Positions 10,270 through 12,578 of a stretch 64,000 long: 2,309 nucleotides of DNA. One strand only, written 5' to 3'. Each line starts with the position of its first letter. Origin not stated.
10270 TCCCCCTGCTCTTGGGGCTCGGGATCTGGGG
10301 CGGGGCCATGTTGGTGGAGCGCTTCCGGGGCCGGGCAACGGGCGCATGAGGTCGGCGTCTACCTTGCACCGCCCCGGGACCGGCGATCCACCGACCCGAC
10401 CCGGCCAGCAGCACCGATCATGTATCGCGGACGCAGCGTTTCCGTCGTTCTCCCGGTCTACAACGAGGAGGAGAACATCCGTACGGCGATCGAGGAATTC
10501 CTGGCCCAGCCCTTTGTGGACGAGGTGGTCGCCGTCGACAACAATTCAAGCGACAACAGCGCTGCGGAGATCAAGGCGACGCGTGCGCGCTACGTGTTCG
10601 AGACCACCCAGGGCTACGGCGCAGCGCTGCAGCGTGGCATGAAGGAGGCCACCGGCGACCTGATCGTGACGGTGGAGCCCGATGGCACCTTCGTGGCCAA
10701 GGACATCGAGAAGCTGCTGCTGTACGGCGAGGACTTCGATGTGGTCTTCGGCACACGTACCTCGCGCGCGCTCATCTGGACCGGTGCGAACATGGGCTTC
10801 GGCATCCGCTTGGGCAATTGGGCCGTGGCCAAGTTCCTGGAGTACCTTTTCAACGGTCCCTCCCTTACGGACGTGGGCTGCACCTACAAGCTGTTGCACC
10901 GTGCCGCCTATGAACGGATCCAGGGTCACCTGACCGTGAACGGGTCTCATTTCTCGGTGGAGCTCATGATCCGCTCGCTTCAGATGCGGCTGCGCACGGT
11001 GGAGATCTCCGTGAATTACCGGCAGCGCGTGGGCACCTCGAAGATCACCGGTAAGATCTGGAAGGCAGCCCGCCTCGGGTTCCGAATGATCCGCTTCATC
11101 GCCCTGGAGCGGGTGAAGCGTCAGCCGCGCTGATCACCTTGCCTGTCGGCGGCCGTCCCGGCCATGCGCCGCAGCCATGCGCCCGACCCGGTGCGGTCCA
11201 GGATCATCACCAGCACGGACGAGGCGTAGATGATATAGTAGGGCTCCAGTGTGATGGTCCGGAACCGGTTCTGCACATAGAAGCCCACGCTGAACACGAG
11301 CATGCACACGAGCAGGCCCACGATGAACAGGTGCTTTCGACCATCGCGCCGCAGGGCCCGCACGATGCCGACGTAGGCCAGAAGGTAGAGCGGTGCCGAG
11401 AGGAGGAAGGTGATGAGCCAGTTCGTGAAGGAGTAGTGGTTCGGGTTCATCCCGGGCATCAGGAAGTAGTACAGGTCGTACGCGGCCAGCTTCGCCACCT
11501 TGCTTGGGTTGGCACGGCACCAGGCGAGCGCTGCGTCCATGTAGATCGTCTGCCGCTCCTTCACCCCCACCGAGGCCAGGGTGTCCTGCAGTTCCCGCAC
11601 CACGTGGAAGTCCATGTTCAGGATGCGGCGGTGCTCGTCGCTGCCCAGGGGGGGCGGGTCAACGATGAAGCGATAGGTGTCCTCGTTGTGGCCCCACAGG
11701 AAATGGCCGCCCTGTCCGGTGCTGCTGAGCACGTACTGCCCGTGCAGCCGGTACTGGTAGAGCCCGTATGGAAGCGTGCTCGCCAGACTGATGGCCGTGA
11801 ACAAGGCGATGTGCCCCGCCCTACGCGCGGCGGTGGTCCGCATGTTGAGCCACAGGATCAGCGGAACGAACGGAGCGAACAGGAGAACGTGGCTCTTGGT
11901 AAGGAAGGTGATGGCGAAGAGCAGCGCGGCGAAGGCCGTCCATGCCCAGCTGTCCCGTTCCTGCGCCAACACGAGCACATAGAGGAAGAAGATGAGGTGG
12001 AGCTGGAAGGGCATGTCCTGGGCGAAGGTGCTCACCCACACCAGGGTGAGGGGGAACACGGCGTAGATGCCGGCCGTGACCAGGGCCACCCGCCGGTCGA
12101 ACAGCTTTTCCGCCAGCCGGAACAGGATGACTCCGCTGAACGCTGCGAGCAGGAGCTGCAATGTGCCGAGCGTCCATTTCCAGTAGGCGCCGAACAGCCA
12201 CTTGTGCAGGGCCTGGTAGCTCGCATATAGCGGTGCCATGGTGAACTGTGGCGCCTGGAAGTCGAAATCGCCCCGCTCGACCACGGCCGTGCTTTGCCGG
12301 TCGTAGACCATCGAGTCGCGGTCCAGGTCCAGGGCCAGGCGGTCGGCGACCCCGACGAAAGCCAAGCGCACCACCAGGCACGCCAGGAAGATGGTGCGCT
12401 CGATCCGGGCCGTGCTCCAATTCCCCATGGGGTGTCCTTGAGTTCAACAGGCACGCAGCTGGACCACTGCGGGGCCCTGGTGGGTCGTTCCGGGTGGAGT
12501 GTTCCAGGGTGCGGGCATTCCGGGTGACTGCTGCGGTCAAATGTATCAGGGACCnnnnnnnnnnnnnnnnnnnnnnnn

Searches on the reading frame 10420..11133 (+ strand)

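Call 84: search_protein_families(library=pfam, proteins=[window:10420-11133:+], max_evalue=0.001)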
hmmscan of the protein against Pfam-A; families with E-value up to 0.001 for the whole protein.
window:10420-11133:+ (237 aa): 2 families
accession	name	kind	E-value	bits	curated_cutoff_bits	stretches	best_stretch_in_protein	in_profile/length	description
PF00535.33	Glycos_transf_2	-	7.7e-24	84.9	23.3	1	8-167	1-167/168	Glycosyl transferase family 2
PF10111.15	Glyco_tranf_2_2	-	0.00031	20.8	27.3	1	8-100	1-103/276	Glycosyltransferase like family 2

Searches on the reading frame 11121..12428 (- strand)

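Call 81: search_protein_families(library=pfam, proteins=[window:11121-12428:-], max_evalue=0.00001)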
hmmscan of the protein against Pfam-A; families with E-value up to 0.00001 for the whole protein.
window:11121-12428:- (435 aa): 1 family
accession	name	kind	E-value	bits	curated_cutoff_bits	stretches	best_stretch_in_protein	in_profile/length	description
PF13231.12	PMT_2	-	3.7e-14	53.7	26.1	1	66-217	4-155/160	Dolichyl-phosphate-mannose-protein mannosyltransferase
